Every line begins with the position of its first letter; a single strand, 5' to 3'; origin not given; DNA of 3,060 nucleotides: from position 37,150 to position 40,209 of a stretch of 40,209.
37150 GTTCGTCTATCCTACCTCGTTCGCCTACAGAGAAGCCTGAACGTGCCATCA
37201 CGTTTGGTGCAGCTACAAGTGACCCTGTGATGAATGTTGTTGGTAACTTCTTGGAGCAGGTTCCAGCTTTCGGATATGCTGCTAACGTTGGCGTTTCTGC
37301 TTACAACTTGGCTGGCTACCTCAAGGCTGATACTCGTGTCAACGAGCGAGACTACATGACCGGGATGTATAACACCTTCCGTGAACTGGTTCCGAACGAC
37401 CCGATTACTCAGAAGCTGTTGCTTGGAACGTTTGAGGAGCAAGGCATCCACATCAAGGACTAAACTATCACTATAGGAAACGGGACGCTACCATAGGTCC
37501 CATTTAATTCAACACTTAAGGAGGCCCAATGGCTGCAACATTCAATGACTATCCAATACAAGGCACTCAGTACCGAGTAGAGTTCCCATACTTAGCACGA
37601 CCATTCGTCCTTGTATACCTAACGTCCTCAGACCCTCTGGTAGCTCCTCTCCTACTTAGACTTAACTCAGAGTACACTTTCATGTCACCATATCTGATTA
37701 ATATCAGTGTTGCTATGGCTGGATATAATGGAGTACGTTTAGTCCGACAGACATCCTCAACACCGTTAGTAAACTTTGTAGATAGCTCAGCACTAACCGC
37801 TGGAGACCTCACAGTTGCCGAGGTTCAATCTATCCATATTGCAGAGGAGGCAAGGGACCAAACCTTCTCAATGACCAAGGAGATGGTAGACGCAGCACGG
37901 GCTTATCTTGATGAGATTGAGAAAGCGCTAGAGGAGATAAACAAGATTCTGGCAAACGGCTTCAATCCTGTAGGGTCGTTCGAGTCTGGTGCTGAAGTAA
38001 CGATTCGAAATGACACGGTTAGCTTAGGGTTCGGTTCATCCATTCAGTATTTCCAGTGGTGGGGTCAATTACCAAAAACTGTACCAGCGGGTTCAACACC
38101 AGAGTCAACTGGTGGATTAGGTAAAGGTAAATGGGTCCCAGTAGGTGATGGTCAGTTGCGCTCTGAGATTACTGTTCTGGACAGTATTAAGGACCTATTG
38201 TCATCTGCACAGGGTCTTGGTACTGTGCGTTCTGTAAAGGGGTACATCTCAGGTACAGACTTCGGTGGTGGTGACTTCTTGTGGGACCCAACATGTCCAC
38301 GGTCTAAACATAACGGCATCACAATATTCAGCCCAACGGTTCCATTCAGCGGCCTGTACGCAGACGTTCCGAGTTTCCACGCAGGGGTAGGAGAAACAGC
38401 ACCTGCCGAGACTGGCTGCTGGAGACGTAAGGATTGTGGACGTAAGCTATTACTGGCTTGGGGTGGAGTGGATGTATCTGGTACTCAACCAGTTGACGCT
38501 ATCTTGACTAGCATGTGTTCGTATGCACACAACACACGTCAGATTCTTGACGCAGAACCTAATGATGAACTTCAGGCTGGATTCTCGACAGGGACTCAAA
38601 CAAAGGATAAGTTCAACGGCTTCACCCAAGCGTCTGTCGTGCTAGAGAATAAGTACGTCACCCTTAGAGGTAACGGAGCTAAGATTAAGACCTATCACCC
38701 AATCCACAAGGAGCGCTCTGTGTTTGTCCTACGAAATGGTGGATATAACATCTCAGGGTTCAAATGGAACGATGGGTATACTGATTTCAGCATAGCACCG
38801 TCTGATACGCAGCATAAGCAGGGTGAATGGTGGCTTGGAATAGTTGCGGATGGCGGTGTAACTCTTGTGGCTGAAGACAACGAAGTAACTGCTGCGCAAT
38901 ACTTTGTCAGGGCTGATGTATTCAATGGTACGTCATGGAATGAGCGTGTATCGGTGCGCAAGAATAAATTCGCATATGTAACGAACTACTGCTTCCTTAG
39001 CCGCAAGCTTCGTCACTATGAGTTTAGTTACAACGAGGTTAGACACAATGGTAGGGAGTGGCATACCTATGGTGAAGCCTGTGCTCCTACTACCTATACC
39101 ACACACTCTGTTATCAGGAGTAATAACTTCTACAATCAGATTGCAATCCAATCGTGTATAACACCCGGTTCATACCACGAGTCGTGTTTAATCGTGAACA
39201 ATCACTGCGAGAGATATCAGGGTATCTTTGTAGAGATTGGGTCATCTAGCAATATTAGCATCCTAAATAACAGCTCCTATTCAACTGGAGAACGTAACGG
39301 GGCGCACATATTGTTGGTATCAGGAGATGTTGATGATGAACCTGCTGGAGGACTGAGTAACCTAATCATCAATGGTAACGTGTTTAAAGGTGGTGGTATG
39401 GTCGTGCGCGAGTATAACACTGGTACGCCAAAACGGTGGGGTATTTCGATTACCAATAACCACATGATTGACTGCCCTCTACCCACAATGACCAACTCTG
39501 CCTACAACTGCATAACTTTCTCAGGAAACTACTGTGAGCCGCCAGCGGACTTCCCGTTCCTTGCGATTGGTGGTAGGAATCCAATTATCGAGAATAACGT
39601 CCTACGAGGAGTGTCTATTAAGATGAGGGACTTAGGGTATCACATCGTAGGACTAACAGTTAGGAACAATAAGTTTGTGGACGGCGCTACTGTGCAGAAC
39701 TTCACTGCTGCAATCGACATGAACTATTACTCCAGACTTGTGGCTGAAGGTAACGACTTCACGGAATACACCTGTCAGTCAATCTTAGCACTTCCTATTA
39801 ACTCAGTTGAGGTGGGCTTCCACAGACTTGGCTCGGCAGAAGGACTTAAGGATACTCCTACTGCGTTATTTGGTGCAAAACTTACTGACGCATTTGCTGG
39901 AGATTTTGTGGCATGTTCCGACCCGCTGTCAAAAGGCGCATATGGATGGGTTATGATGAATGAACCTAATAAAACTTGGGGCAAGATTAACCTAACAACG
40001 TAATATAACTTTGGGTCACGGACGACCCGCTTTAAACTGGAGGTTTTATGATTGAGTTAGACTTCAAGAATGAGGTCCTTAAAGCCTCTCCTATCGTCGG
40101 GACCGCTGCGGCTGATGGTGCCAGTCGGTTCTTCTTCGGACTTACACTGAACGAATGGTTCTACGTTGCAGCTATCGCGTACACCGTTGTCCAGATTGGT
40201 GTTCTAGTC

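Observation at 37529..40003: Tail spike carries a large beta-helix C-terminal domain instead of a T7-type fibre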

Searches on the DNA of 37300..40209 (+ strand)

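Call 6: search_dna_similar(query=window:37529-40003:+, collection=phages, mode=near, max_rows=30)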
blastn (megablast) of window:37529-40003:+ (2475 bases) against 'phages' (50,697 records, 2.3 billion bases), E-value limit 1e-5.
No match.

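Call 38: search_dna_similar(query=window:37300-40209:+, collection=phages, mode=distant, max_rows=25)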
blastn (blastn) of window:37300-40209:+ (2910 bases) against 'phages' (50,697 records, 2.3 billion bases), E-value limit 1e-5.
Records with a match: 980; places in all: 1213; records where one place covers at least 80% of the query: 0.
Best place of each record, by identity: 95-99% 5; 90-95% 158; 80-90% 68; 60-80% 749.
By first word of the organism name: Klebsiella 410; Escherichia 251; Salmonella 76; Yersinia 59; Enterobacter 29; Citrobacter 17; Kayfunavirus 16; Shigella 14; Enterobacteria 12; Serratia 9; and 25 more.
By host as written in the record: Klebsiella pneumoniae 214; - 186; Escherichia coli 85; Yersinia pestis 38; Salmonella enterica subsp. enterica serovar Typhi 30; Klebsiella pneumoniae 135080 30; Escherichia coli rfaC 14; Enterobacter cloacae 13; and 203 more.
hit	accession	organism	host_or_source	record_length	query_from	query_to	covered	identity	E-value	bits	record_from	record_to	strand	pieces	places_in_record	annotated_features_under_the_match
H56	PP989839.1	Escherichia phage VTCCBPA_322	Escherichia coli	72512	941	2292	46%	71.9%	0e+0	715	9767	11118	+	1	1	hypothetical protein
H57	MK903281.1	Escherichia phage Penshu1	Escherichia coli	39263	1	870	11%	86.6%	1e-87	396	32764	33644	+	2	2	tail fiber | peptidoglycan transglycosylase | ribosome_binding_site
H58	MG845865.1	Escherichia phage YZ1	Escherichia coli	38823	1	315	11%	81.6%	2e-79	304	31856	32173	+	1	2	core protein | hypothetical protein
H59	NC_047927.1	Escherichia phage YZ1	Escherichia coli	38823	1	315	11%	81.6%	2e-79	304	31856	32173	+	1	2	internal virion protein with endolysin domain | hypothetical protein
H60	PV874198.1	Enterobacter phage BHUENT8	Enterobacter cloacae complex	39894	3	310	11%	83.3%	3e-83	316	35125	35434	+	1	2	record has no annotation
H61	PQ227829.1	Enterobacter phage EcL30g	Enterobacter cloacae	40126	3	310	11%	83.3%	3e-83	316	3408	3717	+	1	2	record has no annotation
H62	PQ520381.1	Enterococcus phage IME_EF3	-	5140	3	310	11%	83.3%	3e-83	316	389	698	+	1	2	record has no annotation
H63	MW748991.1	Enterobacter phage IME278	Enterobacter hormaechei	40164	3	310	11%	83.3%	3e-83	316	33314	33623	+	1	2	protein inside capsid D | tail fibers protein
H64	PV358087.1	Enterobacter phage ENT2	Enterobacter hormaechei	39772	3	310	11%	83.3%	3e-83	316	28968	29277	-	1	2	record has no annotation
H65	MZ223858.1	Enterobacter phage EV136_1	Enterobacter sp.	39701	3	310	11%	82.7%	4e-81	310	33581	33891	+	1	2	internal virion protein D | tail fibers protein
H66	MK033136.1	Enterobacter phage EcpYZU01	Enterobacter cloacae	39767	3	310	11%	79.4%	9e-64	251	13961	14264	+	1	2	record has no annotation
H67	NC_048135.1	Enterobacter phage EcpYZU01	Enterobacter cloacae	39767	3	310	11%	79.4%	9e-64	251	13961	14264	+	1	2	internal virion protein with endolysin domain | tail fiber protein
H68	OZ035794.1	Kayfunavirus BDX03P1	-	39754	1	235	8%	94.5%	6e-98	366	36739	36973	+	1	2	record has no annotation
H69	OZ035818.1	Kayfunavirus BDX03P1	-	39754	1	235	8%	94.5%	6e-98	366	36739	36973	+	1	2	record has no annotation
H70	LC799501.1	Morganella phage MopsHU1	Morganella psychrotolerans Mps.8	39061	1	235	8%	92.0%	3e-89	336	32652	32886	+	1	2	Internal virion protein D | Tailspike protein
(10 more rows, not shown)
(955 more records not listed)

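Call 41: get_annotated_region(hit=H57, flank=4000)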
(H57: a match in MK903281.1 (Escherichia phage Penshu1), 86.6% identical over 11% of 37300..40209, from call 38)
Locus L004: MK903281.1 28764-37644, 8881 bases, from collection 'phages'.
description: Escherichia phage Penshu1, complete genome.
organism: Escherichia phage Penshu1 (NCBI taxid 2591101)
taxonomy: Viruses; Duplodnaviria; Heunggongvirae; Uroviricota; Caudoviricetes; Autographiviridae; Studiervirinae; Kayfunavirus
host: Escherichia coli; source: waste water treatment plant influent sample; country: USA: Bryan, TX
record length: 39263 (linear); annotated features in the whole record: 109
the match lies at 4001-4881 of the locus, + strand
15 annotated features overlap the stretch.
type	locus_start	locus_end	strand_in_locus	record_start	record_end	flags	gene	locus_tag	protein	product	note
CDS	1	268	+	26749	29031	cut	-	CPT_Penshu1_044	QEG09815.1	internal virion protein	BLASTp similarity to phage T7 gp15, NCBI NP_042003.1; internal virion protein gp15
regulatory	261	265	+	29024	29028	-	-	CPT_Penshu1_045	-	ribosome_binding_site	CPT_Penshu1_045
CDS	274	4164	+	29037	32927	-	-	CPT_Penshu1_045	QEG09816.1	peptidoglycan transglycosylase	BLASTp similarity to phage T7 gp16, NCBI NP_042004.1; peptidoglycan transglycosylase gp16; peptidoglycan ...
regulatory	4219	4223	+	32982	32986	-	-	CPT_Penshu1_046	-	ribosome_binding_site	CPT_Penshu1_046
CDS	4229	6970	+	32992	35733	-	-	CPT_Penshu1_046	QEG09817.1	tail fiber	BLASTp similarity to phage T7 tail fiber protein, SwissProt P03748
regulatory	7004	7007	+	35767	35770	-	-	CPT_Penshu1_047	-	ribosome_binding_site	CPT_Penshu1_047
CDS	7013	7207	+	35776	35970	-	-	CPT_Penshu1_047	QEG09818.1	holin class II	BLASTp similarity to phage T7 holin, SwissProt P03802; TMHMM predicts a single transmembrane domain with N-terminus in ...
regulatory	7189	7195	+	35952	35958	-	-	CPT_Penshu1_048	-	ribosome_binding_site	CPT_Penshu1_048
CDS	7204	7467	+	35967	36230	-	-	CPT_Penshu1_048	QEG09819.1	terminase small subunit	BLASTp similarity to NCBI NP_042007.1, phage T7 small DNA packaging protein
regulatory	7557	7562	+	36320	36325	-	-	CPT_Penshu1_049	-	ribosome_binding_site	CPT_Penshu1_049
CDS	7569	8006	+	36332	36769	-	-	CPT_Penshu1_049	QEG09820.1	i-spanin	BLASTp similarity to phage T7 lambda-Rz-like protein, NCBI NP_042008.1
regulatory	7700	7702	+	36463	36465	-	-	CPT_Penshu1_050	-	ribosome_binding_site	CPT_Penshu1_050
CDS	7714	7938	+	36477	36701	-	-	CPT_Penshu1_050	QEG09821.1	o-spanin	-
regulatory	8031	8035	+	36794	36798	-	-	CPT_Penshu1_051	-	ribosome_binding_site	CPT_Penshu1_051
CDS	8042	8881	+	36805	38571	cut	-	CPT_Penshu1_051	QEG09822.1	terminase large subunit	BLASTp similarity to phage T67 DNA maturation protein B, NCBI NP_042010.1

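Call 46: search_dna_similar(query=window:38156-40003:+, collection=ecoli_genomes, mode=distant, max_rows=25)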
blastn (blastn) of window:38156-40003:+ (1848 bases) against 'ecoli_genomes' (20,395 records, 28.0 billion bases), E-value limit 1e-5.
Records with a match: 6; places in all: 6; records where one place covers at least 80% of the query: 0.
Genomes with a match: 6 of 5426; with a place that covers at least 80% of the query: 0. Places per genome that has any: lowest 1, median 1, highest 1. On chromosomes: 6 places; on plasmids: 0.
Best place of each record, by identity: 60-80% 6.
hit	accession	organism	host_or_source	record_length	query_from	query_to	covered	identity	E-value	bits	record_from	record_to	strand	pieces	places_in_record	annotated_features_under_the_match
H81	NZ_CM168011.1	Escherichia coli strain PEC399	Sus scrofa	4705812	648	1238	32%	65.4%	2e-19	108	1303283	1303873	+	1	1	hypothetical protein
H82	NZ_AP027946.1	Escherichia coli strain VE-F10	-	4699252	820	1341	28%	65.9%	4e-22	116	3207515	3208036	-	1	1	phage head-binding domain-containing protein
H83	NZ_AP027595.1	Escherichia coli strain LR-64-2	Homo sapiens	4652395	820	1341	28%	65.9%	4e-22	116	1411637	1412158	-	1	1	phage head-binding domain-containing protein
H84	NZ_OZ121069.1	Escherichia coli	Homo sapiens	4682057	820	1341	28%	65.9%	4e-22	116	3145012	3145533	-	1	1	phage head-binding domain-containing protein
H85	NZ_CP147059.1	Escherichia coli strain JKHS016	hospital wastewater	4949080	820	1274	25%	65.9%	1e-16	100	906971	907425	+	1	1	phage head-binding domain-containing protein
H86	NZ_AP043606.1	Escherichia coli strain AST198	Homo sapiens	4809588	820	1274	25%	65.9%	1e-16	100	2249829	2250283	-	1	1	phage head-binding domain-containing protein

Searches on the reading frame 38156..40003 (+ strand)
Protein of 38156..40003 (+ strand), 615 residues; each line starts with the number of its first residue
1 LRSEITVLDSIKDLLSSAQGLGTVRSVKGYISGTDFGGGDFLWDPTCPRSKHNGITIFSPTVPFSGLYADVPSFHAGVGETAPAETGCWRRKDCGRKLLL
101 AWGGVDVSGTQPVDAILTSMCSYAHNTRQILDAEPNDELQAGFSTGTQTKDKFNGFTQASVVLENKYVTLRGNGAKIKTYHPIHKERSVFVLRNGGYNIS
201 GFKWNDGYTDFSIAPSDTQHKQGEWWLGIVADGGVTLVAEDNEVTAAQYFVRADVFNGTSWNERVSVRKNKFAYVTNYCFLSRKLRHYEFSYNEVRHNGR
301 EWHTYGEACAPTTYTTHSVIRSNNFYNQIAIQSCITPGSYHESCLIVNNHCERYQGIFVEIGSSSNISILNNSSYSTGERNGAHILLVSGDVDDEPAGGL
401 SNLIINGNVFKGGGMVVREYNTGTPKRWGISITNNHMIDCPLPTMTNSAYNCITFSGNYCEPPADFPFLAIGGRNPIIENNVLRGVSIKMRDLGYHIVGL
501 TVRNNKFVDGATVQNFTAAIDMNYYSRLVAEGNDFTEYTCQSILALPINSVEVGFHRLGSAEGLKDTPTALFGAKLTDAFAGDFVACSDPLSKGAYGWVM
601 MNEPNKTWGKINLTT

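Call 11: find_homologous_proteins(query=window:38156-40003:+, max_evalue=0.00001)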
Query window:38156-40003:+ (615 aa): 40 proteins with E <= 0.00001 among 8000 candidates.
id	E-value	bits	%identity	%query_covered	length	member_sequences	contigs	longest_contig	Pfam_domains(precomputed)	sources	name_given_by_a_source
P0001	0.0e+0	1405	97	100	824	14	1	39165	PF18668.7,PF27114.1,PF03906.21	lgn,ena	-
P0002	0.0e+0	1127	77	98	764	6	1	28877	PF18668.7,PF27114.1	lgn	-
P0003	1.1e-297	1007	71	99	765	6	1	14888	PF18668.7,PF13229.13,PF27114.1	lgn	-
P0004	4.1e-233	793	58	99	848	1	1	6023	PF27114.1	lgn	-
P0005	1.8e-206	705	53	100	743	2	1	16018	PF18668.7,PF27114.1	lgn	-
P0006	1.9e-200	685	52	100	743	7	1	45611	PF27114.1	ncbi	ncbi:TPA: hypothetical protein ACWZS2_004211 [Escherichia coli]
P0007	9.7e-199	680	51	98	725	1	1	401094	PF09008.16,PF27114.1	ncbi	ncbi:phage head-binding domain-containing protein [Morganella morganii]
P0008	3.1e-183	629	49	97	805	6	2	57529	PF13229.13,PF27114.1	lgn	-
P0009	8.4e-181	621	49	98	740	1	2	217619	PF18668.7,PF13229.13,PF27114.1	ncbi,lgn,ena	ncbi:TPA: hypothetical protein ACIAJC_001622 [Citrobacter freundii]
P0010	1.0e-180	620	50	99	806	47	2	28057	PF13229.13,PF27114.1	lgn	-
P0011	4.1e-178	612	48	99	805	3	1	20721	PF27114.1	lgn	-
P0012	5.5e-177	608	50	98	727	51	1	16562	PF09008.16,PF27114.1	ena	-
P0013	2.5e-171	589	54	81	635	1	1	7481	PF18668.7,PF27114.1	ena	-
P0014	6.0e-167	575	46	100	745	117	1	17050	PF27114.1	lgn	-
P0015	1.1e-166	574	47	100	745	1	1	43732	PF27114.1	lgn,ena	-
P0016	6.1e-163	562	47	98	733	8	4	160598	PF09008.16,PF27114.1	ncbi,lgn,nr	ncbi:phage head-binding domain-containing protein [Salmonella enterica]|nr:phage tail protein [Salmo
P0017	7.5e-160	551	45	100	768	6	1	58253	PF18668.7,PF27114.1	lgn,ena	-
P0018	2.7e-159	550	45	100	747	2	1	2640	PF27114.1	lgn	-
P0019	2.9e-159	549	45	100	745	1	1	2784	PF18668.7,PF27114.1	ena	-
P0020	1.5e-158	547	45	99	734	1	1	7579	PF18668.7,PF27114.1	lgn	-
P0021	1.2e-157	544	45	99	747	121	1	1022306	PF18668.7,PF27114.1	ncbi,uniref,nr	ncbi:hypothetical protein [Citrobacter freundii]|uniref:tail fiber/spike domain-containing protein n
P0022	4.8e-157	542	45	98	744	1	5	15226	PF18668.7,PF27114.1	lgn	-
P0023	3.3e-156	539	45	99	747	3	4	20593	PF27114.1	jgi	jgi:hypothetical protein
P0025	2.3e-155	537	43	100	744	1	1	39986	PF27114.1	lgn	-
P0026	1.1e-154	534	45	98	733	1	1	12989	PF09008.16,PF27114.1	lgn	-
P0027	1.1e-152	528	44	99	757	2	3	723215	PF18668.7,PF27114.1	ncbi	ncbi:hypothetical protein ACXHVK_002887 [Morganella morganii]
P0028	1.5e-151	524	44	98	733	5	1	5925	PF09008.16,PF27114.1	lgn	-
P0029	1.2e-149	518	43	100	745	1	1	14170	PF27114.1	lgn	-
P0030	1.5e-148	514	44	98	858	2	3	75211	PF27114.1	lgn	-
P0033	2.6e-130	454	41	99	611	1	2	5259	PF13229.13,PF27114.1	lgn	-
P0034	1.5e-128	448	40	99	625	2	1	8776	PF27114.1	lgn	-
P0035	1.3e-92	329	47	58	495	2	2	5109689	PF18668.7,PF27114.1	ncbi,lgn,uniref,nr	ncbi:hypothetical protein N5F20_10335 [Citrobacter freundii]|uniref:tail fiber/spike domain-containi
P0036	3.2e-91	325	35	97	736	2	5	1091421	PF18668.7,PF27114.1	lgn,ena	-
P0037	1.4e-90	323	36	94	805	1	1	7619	PF18668.7,PF27114.1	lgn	-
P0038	1.5e-71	260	30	100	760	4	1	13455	PF18668.7,PF27114.1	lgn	-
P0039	1.3e-54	204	44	39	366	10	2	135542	PF09008.16,PF27114.1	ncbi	ncbi:phage head-binding domain-containing protein, partial [Escherichia coli]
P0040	8.4e-51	191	30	98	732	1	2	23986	PF09008.16,PF27114.1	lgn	-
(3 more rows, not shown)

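Call 37: find_encoding_contigs(protein=P0001, flank=3000, max_places=4)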
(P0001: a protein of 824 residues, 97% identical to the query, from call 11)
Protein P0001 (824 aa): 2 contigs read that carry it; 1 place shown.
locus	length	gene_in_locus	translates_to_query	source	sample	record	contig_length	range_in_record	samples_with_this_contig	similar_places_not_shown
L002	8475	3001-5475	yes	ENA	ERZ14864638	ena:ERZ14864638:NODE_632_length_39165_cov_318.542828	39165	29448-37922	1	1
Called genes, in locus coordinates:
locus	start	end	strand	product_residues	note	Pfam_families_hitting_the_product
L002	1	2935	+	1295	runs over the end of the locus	-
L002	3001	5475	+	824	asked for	PF03906:Phage_T7_tail, PF18668:Tail_spike_N, PF27114:Phage_tail_beta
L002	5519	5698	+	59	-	PF10746:Phage_holin_2_2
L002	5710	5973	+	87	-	PF11123:DNA_Packaging_2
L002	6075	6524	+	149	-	-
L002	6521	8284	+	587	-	PF22530:Terminase-T7_RNaseH-like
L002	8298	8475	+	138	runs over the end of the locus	PF13392:HNH_3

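Call 58: search_protein_representatives(protein=window:38156-40003:+)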
Query: 615 residues. Proteins with E-value up to 0.001 (for the whole library): 475; up to 1e-10: 78; up to 1e-30: 10. The best 150 are listed.
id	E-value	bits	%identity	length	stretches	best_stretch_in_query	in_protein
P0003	3.5e-298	1006.6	71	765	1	10-612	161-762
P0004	1.3e-233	793.3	58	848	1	8-613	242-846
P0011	1.3e-178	611.7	48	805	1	8-611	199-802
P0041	6.7e-175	599.4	49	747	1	1-613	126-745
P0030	4.7e-149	514.0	46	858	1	8-613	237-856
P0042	5.8e-100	351.8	36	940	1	5-599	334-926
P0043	1.3e-74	268.1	47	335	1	139-448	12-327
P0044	8.3e-62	225.8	31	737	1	10-613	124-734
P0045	1.2e-61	225.2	31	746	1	4-613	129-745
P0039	4.1e-55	203.7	45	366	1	10-251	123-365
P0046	8.0e-30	120.2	41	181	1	410-586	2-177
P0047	1.6e-26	109.2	43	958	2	31-104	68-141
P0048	4.1e-24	101.3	29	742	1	154-602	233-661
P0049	1.2e-23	99.7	45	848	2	35-110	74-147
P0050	1.3e-23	99.6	43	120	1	409-519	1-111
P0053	5.8e-20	87.6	28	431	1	207-591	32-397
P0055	3.5e-19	85.0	28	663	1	128-490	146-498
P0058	1.1e-16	76.8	27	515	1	213-602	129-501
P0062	4.5e-15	71.4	29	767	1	186-612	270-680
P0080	1.3e-12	63.3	27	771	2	126-368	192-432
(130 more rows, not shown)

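Call 60: search_protein_families(library=pfam, proteins=[P0048, P0053, P0055, P0058, P0062, P0080, P0042, P0044], max_evalue=0.01)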
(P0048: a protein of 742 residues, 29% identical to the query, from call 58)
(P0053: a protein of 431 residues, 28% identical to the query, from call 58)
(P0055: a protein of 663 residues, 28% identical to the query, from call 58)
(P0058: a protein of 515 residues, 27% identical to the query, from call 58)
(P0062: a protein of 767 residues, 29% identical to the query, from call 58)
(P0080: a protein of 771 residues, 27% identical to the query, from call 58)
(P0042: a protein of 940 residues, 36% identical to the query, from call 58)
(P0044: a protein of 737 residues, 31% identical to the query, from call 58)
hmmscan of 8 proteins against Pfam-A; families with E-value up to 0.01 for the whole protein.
P0048 (742 aa): 2 families
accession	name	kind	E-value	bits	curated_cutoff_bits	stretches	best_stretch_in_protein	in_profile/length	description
PF12708.12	Pect-lyase_RHGA_epim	-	1.1e-11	45.4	27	1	177-284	2-111/213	Rhamnogalacturonase A/epimerase, pectate lyase-like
PF03906.20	Phage_T7_tail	-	0.00037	20.6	25.2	1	23-139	5-111/157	Phage T7 tail fibre protein, N-terminal domain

P0053 (431 aa): 0 families

P0055 (663 aa): 1 family
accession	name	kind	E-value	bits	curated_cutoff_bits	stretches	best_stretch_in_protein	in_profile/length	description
PF12708.12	Pect-lyase_RHGA_epim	-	0.0002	21.7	27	1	114-144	2-33/213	Rhamnogalacturonase A/epimerase, pectate lyase-like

P0058 (515 aa): 4 families
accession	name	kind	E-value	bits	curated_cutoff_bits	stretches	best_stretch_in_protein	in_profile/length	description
PF12708.12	Pect-lyase_RHGA_epim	-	9e-10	39.1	27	1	16-57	2-46/213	Rhamnogalacturonase A/epimerase, pectate lyase-like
PF13229.12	Beta_helix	-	1.9e-06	28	25.9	1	307-442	7-137/158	Right handed beta helix region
PF05048.19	NosD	-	0.002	18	23.6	1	335-418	46-174/212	Periplasmic copper-binding protein (NosD)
PF01696.23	Adeno_E1B_55K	-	0.0026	17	24.5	0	113-213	122-226/387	Adenovirus EB1 55K protein / large t-antigen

P0062 (767 aa): 2 families
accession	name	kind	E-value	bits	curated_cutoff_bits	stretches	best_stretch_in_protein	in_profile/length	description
PF12708.12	Pect-lyase_RHGA_epim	-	1.1e-09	38.9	27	1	185-390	2-203/213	Rhamnogalacturonase A/epimerase, pectate lyase-like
PF12218.14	End_N_terminal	-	0.0029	17.7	26.3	0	192-226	1-35/67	N terminal extension of bacteriophage endosialidase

P0080 (771 aa): 0 families

P0042 (940 aa): 0 families

P0044 (737 aa): 1 family
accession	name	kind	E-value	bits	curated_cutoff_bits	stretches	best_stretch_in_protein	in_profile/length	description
PF09008.15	Head_binding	-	6.1e-62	207.3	24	1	4-114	3-113/113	Head binding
